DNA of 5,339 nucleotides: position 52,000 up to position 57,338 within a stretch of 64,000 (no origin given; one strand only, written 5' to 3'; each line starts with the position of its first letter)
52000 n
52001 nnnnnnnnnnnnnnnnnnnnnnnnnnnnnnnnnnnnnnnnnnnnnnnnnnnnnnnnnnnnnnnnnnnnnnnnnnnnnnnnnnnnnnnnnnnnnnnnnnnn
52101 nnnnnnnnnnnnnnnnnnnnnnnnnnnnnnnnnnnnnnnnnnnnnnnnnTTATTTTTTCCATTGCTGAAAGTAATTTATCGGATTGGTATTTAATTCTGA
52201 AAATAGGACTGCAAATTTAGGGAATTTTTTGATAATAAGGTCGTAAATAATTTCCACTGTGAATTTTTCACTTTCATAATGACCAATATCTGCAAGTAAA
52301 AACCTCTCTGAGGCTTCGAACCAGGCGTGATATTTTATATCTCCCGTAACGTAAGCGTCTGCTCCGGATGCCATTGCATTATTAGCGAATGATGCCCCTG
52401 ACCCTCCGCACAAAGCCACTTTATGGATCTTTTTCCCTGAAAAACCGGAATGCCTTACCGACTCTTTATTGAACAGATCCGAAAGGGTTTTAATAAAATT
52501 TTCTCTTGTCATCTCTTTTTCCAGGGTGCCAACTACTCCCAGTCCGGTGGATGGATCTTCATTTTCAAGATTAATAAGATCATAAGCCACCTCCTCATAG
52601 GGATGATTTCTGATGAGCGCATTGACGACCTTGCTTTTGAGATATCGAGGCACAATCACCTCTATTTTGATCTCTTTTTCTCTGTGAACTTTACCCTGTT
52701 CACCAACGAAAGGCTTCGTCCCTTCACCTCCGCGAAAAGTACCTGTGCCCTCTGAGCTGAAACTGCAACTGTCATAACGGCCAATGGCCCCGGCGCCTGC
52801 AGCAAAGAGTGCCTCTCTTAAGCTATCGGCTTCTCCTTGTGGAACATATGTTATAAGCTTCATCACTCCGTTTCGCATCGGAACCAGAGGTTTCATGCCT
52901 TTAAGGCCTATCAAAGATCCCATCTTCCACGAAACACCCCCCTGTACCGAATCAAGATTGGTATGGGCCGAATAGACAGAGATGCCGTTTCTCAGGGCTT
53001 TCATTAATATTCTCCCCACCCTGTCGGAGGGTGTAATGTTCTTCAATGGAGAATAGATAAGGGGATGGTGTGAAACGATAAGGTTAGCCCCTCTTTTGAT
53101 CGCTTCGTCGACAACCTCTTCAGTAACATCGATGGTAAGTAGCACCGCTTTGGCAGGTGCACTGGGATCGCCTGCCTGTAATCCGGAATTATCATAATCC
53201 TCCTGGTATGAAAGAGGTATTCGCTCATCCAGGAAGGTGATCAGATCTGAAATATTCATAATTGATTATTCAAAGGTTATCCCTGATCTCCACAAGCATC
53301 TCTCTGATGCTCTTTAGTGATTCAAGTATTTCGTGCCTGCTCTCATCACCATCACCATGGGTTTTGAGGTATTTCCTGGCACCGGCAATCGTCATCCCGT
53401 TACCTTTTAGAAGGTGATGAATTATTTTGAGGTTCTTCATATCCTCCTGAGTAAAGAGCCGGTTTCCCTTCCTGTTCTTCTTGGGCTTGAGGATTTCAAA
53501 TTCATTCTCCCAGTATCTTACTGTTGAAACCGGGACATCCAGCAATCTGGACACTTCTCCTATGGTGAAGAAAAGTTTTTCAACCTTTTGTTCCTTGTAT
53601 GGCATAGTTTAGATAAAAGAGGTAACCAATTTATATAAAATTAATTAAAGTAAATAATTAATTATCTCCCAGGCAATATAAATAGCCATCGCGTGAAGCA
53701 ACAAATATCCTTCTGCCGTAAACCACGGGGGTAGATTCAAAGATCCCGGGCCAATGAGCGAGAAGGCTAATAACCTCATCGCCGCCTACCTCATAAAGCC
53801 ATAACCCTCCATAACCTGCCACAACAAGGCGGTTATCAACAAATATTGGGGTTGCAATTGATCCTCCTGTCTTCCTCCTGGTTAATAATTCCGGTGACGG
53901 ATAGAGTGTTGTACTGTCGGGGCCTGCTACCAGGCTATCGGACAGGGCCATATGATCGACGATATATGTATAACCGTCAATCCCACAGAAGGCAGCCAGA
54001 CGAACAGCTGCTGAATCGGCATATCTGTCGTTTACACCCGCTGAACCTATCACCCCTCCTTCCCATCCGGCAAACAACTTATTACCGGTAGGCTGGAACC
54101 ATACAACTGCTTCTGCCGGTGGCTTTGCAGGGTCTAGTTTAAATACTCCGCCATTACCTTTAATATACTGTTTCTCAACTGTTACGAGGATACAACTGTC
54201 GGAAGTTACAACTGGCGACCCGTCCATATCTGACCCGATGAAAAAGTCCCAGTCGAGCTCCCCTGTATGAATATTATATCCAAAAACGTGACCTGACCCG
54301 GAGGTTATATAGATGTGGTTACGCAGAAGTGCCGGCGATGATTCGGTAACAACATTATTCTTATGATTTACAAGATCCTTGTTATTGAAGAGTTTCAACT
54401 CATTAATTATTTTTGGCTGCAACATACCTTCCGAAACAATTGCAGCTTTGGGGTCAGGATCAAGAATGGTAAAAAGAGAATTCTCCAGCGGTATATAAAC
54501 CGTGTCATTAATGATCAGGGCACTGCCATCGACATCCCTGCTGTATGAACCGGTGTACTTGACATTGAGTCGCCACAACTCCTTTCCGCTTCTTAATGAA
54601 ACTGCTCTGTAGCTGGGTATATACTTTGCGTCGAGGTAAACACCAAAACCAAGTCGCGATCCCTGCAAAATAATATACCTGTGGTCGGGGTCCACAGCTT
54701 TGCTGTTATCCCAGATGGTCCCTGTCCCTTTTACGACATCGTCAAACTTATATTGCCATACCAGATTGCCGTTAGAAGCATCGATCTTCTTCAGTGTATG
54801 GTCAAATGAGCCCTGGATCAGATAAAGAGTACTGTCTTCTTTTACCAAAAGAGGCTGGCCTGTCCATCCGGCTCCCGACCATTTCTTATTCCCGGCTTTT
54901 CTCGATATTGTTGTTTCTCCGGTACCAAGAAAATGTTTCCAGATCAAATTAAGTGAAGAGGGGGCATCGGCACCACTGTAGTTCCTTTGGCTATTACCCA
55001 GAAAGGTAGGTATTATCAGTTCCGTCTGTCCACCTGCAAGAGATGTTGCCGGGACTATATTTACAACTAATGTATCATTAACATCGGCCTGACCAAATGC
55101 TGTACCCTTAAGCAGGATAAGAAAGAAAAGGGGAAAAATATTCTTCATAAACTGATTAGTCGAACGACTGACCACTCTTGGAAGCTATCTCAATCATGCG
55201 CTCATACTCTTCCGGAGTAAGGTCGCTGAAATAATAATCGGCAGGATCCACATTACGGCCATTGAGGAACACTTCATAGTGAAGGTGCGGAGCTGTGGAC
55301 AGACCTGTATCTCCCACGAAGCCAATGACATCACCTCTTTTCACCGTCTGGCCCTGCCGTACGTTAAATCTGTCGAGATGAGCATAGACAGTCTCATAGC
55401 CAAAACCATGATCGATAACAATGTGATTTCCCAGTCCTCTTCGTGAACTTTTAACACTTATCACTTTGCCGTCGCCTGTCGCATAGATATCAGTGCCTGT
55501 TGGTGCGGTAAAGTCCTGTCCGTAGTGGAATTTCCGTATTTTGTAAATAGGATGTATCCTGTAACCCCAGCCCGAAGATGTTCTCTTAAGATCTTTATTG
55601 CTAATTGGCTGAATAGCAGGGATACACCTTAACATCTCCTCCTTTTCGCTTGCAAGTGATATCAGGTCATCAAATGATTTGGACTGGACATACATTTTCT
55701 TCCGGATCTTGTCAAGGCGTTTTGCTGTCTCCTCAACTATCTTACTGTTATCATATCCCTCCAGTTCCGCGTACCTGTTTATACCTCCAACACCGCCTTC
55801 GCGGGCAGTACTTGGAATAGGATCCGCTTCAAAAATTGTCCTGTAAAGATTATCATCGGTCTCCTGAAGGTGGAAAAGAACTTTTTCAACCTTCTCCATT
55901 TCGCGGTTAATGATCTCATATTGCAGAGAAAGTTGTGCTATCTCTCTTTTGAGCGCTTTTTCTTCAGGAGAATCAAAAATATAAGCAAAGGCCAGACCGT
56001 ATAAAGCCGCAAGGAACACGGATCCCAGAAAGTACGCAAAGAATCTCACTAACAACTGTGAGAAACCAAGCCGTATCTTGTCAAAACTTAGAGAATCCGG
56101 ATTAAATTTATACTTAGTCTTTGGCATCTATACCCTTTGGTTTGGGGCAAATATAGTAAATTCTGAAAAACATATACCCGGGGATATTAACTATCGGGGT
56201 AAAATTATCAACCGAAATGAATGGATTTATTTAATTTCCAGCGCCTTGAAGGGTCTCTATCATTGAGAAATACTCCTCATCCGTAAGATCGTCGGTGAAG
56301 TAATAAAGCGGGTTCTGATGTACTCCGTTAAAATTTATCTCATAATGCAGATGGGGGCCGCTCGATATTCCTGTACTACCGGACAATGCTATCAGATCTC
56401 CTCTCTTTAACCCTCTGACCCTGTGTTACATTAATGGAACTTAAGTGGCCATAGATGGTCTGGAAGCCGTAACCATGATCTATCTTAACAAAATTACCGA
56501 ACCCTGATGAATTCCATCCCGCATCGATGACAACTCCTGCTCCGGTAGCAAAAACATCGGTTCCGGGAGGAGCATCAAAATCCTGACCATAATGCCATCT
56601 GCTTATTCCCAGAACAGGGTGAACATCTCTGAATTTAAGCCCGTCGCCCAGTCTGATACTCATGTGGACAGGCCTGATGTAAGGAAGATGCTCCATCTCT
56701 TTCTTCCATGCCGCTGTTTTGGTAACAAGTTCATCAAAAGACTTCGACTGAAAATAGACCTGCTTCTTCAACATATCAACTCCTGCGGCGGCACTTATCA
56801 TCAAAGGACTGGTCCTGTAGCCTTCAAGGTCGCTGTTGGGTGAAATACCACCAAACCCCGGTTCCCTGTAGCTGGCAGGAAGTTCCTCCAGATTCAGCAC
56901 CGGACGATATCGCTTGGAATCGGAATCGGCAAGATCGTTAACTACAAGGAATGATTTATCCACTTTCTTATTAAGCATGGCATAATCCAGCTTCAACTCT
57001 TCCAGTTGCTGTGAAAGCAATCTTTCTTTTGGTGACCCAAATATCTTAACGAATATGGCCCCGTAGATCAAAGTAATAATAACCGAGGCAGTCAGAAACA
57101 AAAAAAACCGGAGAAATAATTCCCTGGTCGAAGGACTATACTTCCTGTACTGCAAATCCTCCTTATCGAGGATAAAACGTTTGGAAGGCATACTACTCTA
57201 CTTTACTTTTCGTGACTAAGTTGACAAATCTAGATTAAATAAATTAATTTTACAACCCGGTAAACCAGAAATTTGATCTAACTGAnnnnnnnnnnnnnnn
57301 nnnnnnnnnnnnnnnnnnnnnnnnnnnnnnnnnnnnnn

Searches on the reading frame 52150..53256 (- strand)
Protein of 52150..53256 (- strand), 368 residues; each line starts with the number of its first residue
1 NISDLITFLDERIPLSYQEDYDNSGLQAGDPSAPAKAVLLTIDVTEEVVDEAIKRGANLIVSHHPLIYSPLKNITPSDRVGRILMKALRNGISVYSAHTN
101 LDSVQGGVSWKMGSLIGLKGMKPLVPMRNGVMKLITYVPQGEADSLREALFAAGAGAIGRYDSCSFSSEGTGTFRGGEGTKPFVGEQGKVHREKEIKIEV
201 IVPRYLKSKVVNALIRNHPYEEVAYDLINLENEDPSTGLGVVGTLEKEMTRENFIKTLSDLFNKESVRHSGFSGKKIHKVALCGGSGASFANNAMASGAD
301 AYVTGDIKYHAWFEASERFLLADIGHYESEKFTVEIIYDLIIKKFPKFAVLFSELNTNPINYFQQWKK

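Call 102: search_protein_families(library=pfam, proteins=[window:52150-53256:-], max_evalue=0.00001)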
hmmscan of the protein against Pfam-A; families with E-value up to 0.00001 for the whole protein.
window:52150-53256:- (368 aa): 1 family
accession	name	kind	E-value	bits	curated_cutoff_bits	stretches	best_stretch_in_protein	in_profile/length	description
PF01784.24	DUF34_NIF3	-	1.6e-80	270.9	23.4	1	1-359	2-256/256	Duf34/NIF3 (NGG1p interacting factor 3)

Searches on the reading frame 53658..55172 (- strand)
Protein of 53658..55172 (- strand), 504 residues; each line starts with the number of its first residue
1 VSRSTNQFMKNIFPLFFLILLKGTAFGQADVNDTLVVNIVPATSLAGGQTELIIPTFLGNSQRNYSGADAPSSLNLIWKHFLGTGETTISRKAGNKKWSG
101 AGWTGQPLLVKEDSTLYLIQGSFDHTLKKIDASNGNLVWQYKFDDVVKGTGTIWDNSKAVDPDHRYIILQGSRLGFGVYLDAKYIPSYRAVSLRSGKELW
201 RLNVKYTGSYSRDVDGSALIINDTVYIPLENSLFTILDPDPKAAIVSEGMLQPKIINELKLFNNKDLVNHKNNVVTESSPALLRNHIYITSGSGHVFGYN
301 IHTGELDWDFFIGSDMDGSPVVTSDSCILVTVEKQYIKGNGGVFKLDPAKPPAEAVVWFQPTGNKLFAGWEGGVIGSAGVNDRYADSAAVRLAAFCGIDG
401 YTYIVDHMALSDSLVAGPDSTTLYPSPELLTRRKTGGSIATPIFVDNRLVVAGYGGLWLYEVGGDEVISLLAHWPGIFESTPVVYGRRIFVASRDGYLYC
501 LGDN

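Call 70: search_protein_families(library=pfam, proteins=[window:53658-55172:-], max_evalue=0.00001)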
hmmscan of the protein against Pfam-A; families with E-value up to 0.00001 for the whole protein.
window:53658-55172:- (504 aa): 3 families
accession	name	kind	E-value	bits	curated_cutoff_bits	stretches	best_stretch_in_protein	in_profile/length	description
PF13570.13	Beta-prop_ACSF4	-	3.9e-16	59.8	133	0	451-501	278-327/329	Beta-alanine-activating enzyme, beta-propeller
PF13360.13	PQQ_2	-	3.1e-11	43.8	27.6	0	91-227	50-174/233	Outer membrane protein assembly factor BamB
PF01011.28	PQQ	-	5.9e-07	29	26.7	0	75-149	508-582/595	Glucose/ethanol/alcohol dehydrogenase, beta-propeller domain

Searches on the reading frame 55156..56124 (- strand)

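Call 102: search_protein_families(library=pfam, proteins=[window:55156-56124:-], max_evalue=0.00001)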
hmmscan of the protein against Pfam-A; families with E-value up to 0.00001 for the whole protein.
window:55156-56124:- (322 aa): 1 family
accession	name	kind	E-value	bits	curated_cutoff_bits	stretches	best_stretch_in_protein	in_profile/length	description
PF01551.29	Peptidase_M23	-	5e-35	120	28.7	1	198-294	1-96/96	Peptidase family M23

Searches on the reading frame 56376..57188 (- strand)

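Call 102: search_protein_families(library=pfam, proteins=[window:56376-57188:-], max_evalue=0.00001)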
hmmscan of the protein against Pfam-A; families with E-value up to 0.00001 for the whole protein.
window:56376-57188:- (270 aa): 1 family
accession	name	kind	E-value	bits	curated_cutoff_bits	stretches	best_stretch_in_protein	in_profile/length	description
PF01551.29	Peptidase_M23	-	6e-20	71.7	28.7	1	199-262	3-65/96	Peptidase family M23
